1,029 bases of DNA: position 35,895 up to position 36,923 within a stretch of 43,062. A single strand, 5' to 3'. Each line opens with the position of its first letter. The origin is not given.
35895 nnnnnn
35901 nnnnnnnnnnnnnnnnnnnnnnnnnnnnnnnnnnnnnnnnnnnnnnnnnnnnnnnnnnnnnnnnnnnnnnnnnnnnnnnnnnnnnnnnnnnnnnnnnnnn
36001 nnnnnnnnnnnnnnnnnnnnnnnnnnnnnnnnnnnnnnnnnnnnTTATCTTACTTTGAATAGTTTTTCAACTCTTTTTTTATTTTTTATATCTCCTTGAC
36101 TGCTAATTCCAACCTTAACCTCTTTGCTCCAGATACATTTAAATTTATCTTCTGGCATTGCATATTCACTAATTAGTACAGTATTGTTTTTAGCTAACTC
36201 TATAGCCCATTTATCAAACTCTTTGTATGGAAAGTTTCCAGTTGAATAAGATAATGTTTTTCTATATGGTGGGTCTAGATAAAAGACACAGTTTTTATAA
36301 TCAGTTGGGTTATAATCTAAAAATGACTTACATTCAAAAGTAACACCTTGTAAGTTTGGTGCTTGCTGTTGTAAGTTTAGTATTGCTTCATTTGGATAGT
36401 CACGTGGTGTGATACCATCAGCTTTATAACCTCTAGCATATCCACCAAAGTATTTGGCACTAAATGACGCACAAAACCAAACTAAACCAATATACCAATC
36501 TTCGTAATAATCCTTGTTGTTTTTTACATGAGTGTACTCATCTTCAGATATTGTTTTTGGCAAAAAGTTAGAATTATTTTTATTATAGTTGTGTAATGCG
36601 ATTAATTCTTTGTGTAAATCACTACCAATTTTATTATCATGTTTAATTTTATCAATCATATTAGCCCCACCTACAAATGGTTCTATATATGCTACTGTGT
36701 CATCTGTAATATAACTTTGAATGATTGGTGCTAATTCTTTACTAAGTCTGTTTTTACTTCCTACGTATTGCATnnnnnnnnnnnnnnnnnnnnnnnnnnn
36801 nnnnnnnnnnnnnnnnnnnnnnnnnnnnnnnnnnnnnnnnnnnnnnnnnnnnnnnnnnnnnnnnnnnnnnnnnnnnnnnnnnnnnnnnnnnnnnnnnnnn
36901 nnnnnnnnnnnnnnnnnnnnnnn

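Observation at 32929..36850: Family-B DNA polymerase gene sits between two direct repeats of a Dam-like methyltransferase gene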

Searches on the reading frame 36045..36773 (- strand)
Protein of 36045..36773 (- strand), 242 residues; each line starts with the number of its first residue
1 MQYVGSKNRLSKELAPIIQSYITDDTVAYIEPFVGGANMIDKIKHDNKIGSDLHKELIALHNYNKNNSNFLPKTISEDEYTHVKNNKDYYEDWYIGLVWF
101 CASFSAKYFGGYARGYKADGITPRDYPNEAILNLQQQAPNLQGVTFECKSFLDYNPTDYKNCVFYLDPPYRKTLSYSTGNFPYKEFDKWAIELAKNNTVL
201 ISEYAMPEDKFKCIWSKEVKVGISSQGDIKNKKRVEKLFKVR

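Call 6: search_protein_families(library=pfam, proteins=[window:36045-36773:-], max_evalue=0.01)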
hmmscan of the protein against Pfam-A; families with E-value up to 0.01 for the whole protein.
window:36045-36773:- (242 aa): 1 family
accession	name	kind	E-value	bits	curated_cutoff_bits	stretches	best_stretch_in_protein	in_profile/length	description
PF02086.21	MethyltransfD12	-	2.8e-14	53.9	22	2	3-90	1-88/253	D12 class N6 adenine-specific DNA methyltransferase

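Call 19: search_dna_similar(query=window:36045-36773:-, collection=phages, mode=protein, max_rows=60, max_evalue=1e-10)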
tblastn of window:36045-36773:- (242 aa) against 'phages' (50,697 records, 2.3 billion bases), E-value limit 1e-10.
Records with a match: 230; places in all: 235; records where one place covers at least 80% of the query: 226.
Best place of each record, by identity: 80-90% 21; 60-80% 38; <60% 171.
By first word of the organism name: Enterococcus 58; Vibrio 44; Bacteroides 31; Klebsiella 18; Arthrobacter 18; Curtobacterium 10; Acinetobacter 7; Cellulophaga 5; Fusobacterium 5; Enterocloster 4; and 21 more.
By host as written in the record: - 35; Enterococcus faecalis 21; Arthrobacter globiformis B-2979 14; Klebsiella pneumoniae 6; Vibrio lentus 6; Curtobacterium flaccumfaciens NRRL B-59340 6; Enterococcus faecium 5; Bacteroides thetaiotaomicron VPI-5482 5; and 90 more.
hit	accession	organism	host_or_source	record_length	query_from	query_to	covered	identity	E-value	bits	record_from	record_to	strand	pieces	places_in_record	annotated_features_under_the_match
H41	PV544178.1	Enterococcus phage RioGrande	Enterococcus faecalis ATCC 19433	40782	1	242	100%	83.9%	2e-134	422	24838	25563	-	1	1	DNA methyltransferase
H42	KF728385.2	Enterococcus phage IME_EF3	Enterococcus faecalis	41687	1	242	100%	83.1%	2e-135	425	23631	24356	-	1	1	hypothetical protein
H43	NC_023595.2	Enterococcus phage IME_EF3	Enterococcus faecalis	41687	1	242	100%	83.1%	2e-135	425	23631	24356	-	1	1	DNA adenine methylase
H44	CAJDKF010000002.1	Enterococcus phage vB_EfaS_159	Cabrales cheese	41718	1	242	100%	81.8%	1e-134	423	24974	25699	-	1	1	Putative DNA methylase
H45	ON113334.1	Enterococcus phage ZXL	Enterococcus faecalis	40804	1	242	100%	81.8%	3e-133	419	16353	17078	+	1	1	hypothetical protein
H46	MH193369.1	Enterococcus phage LY0322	Enterococcus faecalis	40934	1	242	100%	81.8%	3e-133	419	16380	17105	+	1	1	hypothetical protein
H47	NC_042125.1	Enterococcus phage LY0322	Enterococcus faecalis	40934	1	242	100%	81.8%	3e-133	419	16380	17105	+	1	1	DNA adenine methylase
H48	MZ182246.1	Enterococcus phage vB_EfaS_785CS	Enterococcus faecalis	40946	1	242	100%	81.8%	3e-133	419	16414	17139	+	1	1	putative DNA methylase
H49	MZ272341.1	Enterococcus phage vB_EfaS_785CC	Enterococcus faecalis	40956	1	242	100%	81.8%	3e-133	419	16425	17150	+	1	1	putative DNA methylase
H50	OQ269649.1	Enterococcus phage DEfc27b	Enterococcus faecalis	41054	1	242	100%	81.8%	3e-133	419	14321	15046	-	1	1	hypothetical protein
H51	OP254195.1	Enterococcus phage vB_EfS_L1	Enterococcus faecalis EF-01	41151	1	242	100%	81.8%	3e-133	419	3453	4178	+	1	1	hypothetical protein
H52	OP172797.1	Enterococcus phage EF326P1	Enterococcus faecalis DA326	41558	1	242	100%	81.8%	3e-133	419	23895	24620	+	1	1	hypothetical protein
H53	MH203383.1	Enterococcus phage vB_EfaS_AL3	Enterococcus faecalis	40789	1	242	100%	81.4%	4e-133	419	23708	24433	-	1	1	hypothetical protein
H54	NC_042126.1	Enterococcus phage vB_EfaS_AL3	Enterococcus faecalis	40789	1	242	100%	81.4%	4e-133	419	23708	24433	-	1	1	DNA adenine methylase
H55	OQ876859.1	Enterococcus phage vB_EfaS_9592-1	Enterococcus faecalis 959-2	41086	1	242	100%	81.4%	4e-133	419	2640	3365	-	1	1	DNA methyltransferase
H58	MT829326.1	Enterococcus phage FX417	Enterococcus faecalis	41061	1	242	100%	81.0%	2e-111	427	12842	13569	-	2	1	hypothetical protein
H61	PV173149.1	Enterococcus phage_vB_CECAV_A40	Enterococcus cecorum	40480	1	242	100%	78.1%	1e-123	391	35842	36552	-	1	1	DNA methyltransferase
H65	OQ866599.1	Enterococcus phage SSMH02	Enterococcus faecalis EF-JMSS09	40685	1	242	100%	76.0%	5e-116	370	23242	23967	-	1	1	DNA adenine methylase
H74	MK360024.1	Enterococcus phage vB_EfaS_Max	Enterococcus faecalis strain Ef1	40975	1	242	100%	72.0%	6e-113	361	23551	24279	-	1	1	DNA methylase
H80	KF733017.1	Enterococcus phage IME-EF4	Enterococcus sp.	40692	1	242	100%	70.8%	1e-107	346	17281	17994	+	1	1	DNA methylase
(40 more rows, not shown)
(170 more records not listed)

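Call 21: search_solved_structures(query=window:36045-36773:-, max_evalue=0.01, show_alignments=2)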
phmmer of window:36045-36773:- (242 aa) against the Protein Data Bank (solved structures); distinct sequences matched with E-value up to 0.01: 1.
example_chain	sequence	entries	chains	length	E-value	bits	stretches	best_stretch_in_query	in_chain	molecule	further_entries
2dpm_A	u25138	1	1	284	0.0033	20.2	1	12-92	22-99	PROTEIN (ADENINE-SPECIFIC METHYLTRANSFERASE DPNII 1)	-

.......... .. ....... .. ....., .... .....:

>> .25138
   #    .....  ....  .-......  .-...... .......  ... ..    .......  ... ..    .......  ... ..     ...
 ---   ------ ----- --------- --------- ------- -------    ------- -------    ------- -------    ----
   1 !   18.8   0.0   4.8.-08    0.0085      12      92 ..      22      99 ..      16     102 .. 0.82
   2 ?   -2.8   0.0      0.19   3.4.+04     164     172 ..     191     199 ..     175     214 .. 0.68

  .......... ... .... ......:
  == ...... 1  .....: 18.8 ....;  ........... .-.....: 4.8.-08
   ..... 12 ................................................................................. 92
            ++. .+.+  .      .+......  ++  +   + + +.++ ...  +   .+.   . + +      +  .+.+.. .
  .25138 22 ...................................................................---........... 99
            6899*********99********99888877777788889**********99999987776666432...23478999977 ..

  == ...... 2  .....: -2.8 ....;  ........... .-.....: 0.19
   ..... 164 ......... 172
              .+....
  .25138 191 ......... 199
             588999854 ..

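Call 30: get_annotated_region(hit=H41, flank=600)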
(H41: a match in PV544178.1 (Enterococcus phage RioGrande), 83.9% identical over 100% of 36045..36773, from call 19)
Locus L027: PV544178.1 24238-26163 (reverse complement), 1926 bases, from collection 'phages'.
description: Enterococcus phage RioGrande, complete genome.
organism: Enterococcus phage RioGrande (NCBI taxid 3421143)
taxonomy: Viruses; Duplodnaviria; Heunggongvirae; Uroviricota; Caudoviricetes; Efquatrovirus
host: Enterococcus faecalis ATCC 19433; source: raw sewage; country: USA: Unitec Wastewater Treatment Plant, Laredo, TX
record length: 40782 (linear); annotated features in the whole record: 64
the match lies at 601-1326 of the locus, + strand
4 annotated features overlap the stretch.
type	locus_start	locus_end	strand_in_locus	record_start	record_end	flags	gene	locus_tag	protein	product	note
CDS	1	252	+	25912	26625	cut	-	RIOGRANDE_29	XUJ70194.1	hypothetical protein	29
CDS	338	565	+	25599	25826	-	-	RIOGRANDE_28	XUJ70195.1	hypothetical protein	28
CDS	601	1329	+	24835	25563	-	-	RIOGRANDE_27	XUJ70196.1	DNA methyltransferase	27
CDS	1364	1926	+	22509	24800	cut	-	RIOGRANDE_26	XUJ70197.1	DNA polymerase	26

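Call 31: get_annotated_region(hit=H61, flank=3500)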
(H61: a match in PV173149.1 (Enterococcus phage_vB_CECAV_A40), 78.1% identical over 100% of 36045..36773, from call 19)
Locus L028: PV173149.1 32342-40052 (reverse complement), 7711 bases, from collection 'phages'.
description: Enterococcus phage_vB_CECAV_A40, complete genome.
organism: Enterococcus phage_vB_CECAV_A40 (NCBI taxid 3403037)
taxonomy: Viruses; Duplodnaviria; Heunggongvirae; Uroviricota; Caudoviricetes
host: Enterococcus cecorum; source: poultry fecal samples; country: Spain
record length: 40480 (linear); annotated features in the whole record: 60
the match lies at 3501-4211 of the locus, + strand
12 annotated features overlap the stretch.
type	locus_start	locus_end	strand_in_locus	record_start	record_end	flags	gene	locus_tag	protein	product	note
CDS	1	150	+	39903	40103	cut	-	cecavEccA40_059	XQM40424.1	hypothetical protein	-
CDS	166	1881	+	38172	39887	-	-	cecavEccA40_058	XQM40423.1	DNA primase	-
CDS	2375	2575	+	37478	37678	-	-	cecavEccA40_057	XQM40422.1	hypothetical protein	-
CDS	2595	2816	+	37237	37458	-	-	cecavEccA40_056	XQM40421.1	hypothetical protein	-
CDS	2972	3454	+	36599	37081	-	-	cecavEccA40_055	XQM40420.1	hypothetical protein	-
CDS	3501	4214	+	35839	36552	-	-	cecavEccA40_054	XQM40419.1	DNA methyltransferase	-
CDS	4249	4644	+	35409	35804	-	-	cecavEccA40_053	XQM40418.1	hypothetical protein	-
CDS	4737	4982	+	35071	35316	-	-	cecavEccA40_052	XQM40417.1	hypothetical protein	-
CDS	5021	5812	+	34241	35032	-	-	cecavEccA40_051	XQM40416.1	hypothetical protein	-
CDS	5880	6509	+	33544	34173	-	-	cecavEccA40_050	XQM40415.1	hypothetical protein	-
CDS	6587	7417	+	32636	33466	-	-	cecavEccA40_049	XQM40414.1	hypothetical protein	-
CDS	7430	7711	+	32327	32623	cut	-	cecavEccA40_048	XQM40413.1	hypothetical protein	-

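Call 32: get_annotated_region(hit=H65, flank=600)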
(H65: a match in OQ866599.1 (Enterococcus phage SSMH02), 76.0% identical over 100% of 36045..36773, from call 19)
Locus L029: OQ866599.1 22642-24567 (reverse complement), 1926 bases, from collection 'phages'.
description: Enterococcus phage SSMH02, complete genome.
organism: Enterococcus phage SSMH02 (NCBI taxid 3056358)
taxonomy: Viruses; Duplodnaviria; Heunggongvirae; Uroviricota; Caudoviricetes; Efquatrovirus
host: Enterococcus faecalis EF-JMSS09; source: waste water; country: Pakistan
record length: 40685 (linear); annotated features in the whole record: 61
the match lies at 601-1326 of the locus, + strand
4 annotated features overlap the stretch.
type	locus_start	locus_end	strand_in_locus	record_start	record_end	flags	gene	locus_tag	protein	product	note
CDS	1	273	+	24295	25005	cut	-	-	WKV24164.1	hypothetical protein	conserved hypothetical protein 26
CDS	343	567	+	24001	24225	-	-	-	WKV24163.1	hypothetical protein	conserved hypothetical protein 25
CDS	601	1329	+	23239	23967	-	-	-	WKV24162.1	DNA adenine methylase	DNA adenine methylase, dam_24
CDS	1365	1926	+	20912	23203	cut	-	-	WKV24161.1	hypothetical protein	conserved hypothetical protein 23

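Call 33: get_annotated_region(hit=H58, flank=600)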
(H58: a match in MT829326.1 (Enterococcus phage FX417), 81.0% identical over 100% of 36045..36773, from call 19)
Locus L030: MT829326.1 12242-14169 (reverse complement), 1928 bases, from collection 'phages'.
description: Enterococcus phage FX417, complete genome.
organism: Enterococcus phage FX417 (NCBI taxid 2769573)
taxonomy: Viruses; Duplodnaviria; Heunggongvirae; Uroviricota; Caudoviricetes; Efquatrovirus; Efquatrovirus LY0322
host: Enterococcus faecalis; source: mouse gut; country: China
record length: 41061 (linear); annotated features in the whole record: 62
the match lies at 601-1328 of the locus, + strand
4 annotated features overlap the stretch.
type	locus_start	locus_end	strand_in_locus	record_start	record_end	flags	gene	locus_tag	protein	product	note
CDS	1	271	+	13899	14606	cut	-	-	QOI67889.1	hypothetical protein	-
CDS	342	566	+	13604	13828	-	-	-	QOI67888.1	hypothetical protein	-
CDS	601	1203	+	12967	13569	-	-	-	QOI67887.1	hypothetical protein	-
CDS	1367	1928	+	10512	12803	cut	-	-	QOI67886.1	hypothetical protein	-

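Call 34: get_annotated_region(hit=H74, flank=600)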
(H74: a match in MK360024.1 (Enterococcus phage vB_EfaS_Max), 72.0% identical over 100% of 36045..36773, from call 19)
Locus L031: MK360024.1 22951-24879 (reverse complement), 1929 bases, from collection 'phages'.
description: Enterococcus phage vB_EfaS_Max, complete genome.
organism: Enterococcus phage vB_EfaS_Max (NCBI taxid 2501744)
taxonomy: Viruses; Duplodnaviria; Heunggongvirae; Uroviricota; Caudoviricetes; Efquatrovirus
host: Enterococcus faecalis strain Ef1; source: raw sewage from wastewater treatment plant; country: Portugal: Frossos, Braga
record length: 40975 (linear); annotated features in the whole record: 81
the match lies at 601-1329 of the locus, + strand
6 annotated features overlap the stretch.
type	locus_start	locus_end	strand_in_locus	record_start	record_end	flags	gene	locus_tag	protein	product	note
CDS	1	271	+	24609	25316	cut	-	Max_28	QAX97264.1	hypothetical protein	-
regulatory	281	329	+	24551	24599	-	-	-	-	promoter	bacterial promoter identified in phiSite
regulatory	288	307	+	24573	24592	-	-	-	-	terminator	rho-independent terminator; discovered using MFOLD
CDS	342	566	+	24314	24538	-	-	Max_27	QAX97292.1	hypothetical protein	-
CDS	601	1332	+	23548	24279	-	-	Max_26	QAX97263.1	DNA methylase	-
CDS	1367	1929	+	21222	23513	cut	-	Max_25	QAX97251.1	DNA polymerase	-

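Call 35: get_annotated_region(hit=H80, flank=600)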
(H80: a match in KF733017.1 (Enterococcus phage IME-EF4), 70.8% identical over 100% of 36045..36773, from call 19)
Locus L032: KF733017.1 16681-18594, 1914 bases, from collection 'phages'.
description: Enterococcus phage IME-EF4, complete genome.
organism: Enterococcus phage IME-EF4 (NCBI taxid 1432658)
taxonomy: Viruses; Duplodnaviria; Heunggongvirae; Uroviricota; Caudoviricetes; Efquatrovirus; Efquatrovirus EF4
host: Enterococcus sp.; source: sewage; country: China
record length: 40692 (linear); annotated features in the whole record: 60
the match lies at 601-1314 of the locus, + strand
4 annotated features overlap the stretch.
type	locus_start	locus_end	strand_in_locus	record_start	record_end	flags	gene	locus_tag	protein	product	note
CDS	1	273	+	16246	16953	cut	-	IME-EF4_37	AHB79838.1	hypothetical protein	-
CDS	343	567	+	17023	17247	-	-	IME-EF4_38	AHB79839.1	hypothetical protein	-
CDS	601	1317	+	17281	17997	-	-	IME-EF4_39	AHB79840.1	DNA methylase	-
CDS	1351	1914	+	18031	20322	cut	-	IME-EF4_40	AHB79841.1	DNA polymerase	-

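Call 41: search_protein_families(library=phrogs, proteins=[window:36045-36773:-], max_evalue=0.001)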
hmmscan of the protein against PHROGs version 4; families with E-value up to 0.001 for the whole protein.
window:36045-36773:- (242 aa): 3 families
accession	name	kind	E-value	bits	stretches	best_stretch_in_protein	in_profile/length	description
phrog_56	-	other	8e-40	138.7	1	2-241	66-322/647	DNA methyltransferase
phrog_36652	-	unknown function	1.8e-09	38.7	1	180-241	156-216/219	-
phrog_1996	-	other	5.9e-08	33.8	1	132-207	25-105/150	DNA methyltransferase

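Call 48: search_solved_structures(query=A2, max_evalue=1, show_alignments=4)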
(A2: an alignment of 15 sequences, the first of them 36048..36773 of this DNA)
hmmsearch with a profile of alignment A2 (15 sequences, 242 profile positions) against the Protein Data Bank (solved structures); distinct sequences matched with E-value up to 1: 12.
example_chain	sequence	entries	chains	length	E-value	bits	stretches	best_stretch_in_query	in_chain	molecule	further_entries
2dpm_A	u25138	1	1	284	0.00076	22.5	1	12-82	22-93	PROTEIN (ADENINE-SPECIFIC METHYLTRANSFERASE DPNII 1)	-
2g1p_A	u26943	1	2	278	0.00082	22.4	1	29-187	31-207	DNA adenine methylase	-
4gol_D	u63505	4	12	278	0.00086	22.3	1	29-187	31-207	DNA adenine methylase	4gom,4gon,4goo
4gbe_D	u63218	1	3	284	0.00099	22.1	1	29-187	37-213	DNA adenine methylase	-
4rtj_A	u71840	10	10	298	0.0011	22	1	29-187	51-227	DNA adenine methylase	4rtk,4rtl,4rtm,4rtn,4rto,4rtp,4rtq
2ore_D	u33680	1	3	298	0.0011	21.9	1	29-187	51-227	DNA adenine methylase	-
7m6b_B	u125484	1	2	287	0.0024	20.8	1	28-234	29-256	Site-specific DNA-methyltransferase (adenine-specific)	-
1b78_A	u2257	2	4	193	0.16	14.9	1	49-159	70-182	PYROPHOSPHATASE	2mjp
3il4_A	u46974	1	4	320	0.25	14.2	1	12-77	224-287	3-oxoacyl-[acyl-carrier-protein] synthase 3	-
3il6_A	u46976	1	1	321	0.29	14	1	12-77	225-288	3-oxoacyl-[acyl-carrier-protein] synthase 3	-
3il5_A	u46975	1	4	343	0.31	13.9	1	12-77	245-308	3-oxoacyl-[acyl-carrier-protein] synthase 3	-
4hcx_A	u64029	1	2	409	0.55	13.1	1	176-231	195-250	Isocitrate dehydrogenase [NADP]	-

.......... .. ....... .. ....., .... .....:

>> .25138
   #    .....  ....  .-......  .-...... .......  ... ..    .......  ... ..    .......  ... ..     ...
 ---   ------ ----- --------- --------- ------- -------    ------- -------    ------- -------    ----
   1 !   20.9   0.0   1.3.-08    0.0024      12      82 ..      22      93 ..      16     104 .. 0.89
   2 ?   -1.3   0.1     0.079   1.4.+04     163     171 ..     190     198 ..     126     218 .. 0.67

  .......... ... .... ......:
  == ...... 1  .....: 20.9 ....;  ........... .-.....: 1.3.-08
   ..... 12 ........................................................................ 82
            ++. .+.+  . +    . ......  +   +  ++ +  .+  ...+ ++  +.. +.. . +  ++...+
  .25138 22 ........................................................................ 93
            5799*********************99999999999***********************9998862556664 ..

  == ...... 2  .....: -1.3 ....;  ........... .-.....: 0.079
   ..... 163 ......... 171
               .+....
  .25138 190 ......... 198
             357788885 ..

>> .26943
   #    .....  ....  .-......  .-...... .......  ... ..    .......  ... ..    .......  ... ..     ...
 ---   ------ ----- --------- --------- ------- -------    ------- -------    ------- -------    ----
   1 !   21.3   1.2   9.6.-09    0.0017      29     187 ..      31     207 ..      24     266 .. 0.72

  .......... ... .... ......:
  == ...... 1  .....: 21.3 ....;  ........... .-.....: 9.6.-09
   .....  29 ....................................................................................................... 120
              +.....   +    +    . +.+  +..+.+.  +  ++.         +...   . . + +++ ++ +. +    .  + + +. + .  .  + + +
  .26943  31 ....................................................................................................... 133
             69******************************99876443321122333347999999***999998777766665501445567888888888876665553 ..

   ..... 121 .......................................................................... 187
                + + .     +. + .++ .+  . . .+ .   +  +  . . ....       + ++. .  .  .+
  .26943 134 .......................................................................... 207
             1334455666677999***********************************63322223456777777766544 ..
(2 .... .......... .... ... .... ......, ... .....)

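Call 51: search_protein_families(library=ncbifam, proteins=[window:36045-36773:-], max_evalue=0.01)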
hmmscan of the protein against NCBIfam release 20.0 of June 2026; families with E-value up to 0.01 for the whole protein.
window:36045-36773:- (242 aa): 2 families
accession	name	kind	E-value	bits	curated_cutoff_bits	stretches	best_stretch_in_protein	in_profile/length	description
TIGR00571.1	dam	subfamily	5.5e-15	55.8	114.85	2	2-90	6-90/267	Dam family site-specific DNA-(adenine-N6)-methyltransferase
NF008152.0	PRK10904.1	equivalog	3.9e-06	26.5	441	1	28-238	30-264/271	adenine-specific DNA-methyltransferase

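Call 58: find_homologous_proteins(query=window:36048-36773:-, max_evalue=0.00001)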
Query window:36048-36773:- (242 aa): 2910 proteins with E <= 0.00001 among 3939 candidates; the best 120 are listed.
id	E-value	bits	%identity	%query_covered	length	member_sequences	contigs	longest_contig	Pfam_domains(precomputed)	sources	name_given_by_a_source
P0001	6.7e-164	561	100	100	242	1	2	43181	PF02086.22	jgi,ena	jgi:site-specific DNA-adenine methylase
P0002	1.5e-159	547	98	100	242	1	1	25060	PF02086.22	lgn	-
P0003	6.5e-158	542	96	100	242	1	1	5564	PF02086.22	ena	-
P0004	2.8e-155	533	95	100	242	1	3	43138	PF02086.22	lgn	-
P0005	2.5e-144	497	89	100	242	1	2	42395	PF02086.22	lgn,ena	-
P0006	3.2e-143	494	88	100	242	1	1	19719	PF02086.22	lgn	-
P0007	2.1e-140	484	86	100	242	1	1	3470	PF02086.22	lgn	-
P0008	2.3e-140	484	85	100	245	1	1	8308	PF02086.22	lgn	-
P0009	2.7e-139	481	84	100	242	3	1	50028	PF02086.22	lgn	-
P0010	2.5e-135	468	83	100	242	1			PF02086.22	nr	nr:MAG TPA: DNA adenine methylase [Caudoviricetes sp.]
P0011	2.6e-135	468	83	100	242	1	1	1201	PF02086.22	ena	-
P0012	3.1e-135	467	84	100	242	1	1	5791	PF02086.22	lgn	-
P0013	3.9e-135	467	83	100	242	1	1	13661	PF02086.22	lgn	-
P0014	4.2e-135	467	82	100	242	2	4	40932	PF02086.22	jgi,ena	jgi:site-specific DNA-adenine methylase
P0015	1.7e-134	465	82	100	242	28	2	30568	PF02086.22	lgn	-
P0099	6.8e-117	407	74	100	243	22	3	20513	PF02086.22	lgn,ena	-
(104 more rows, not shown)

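Call 59: find_encoding_contigs(protein=P0004, flank=4500, max_places=4)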
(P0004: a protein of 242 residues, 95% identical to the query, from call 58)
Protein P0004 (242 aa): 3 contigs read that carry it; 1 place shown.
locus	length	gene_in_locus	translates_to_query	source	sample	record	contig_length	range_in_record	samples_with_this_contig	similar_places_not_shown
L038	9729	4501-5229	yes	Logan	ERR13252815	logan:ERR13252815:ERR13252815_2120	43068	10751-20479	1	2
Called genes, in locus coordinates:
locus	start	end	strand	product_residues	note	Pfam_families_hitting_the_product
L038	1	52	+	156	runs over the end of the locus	-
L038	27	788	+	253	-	PF12706:Lactamase_B_2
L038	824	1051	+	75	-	-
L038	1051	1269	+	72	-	-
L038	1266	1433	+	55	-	-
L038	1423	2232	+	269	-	PF07083:DUF1351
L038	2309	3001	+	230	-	-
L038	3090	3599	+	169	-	PF07463:NUMOD4, PF13392:HNH_3, PF22083:I-HmuI_NUMOD-like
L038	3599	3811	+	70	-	-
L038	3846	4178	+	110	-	PF05154:TM2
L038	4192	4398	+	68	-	-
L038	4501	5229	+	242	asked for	PF02086:MethyltransfD12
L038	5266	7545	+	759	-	-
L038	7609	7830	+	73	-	PF00462:Glutaredoxin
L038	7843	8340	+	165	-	PF07463:NUMOD4 (weak), PF13392:HNH_3, PF22083:I-HmuI_NUMOD-like (weak)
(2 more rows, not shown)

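Call 60: find_encoding_contigs(protein=P0002, flank=4500, max_places=3)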
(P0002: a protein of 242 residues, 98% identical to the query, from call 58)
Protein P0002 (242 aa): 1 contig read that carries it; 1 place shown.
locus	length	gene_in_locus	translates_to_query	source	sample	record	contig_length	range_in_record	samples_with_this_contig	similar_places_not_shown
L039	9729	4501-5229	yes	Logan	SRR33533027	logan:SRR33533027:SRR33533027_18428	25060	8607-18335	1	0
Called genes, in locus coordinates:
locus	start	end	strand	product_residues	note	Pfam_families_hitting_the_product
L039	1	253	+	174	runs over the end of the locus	PF07463:NUMOD4, PF13392:HNH_3, PF22083:I-HmuI_NUMOD-like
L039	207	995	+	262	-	PF12706:Lactamase_B_2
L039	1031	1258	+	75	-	-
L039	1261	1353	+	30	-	-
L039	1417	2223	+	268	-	PF07083:DUF1351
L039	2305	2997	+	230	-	-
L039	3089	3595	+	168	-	PF07463:NUMOD4, PF13392:HNH_3, PF22083:I-HmuI_NUMOD-like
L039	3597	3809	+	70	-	-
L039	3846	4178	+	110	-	PF05154:TM2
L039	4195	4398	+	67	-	-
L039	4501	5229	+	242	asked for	PF02086:MethyltransfD12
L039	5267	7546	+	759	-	-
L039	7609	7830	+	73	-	PF00462:Glutaredoxin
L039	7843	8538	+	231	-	PF01712:dNK, PF02223:Thymidylate_kin (faint), PF13238:AAA_18 (faint)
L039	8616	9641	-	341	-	PF01510:Amidase_2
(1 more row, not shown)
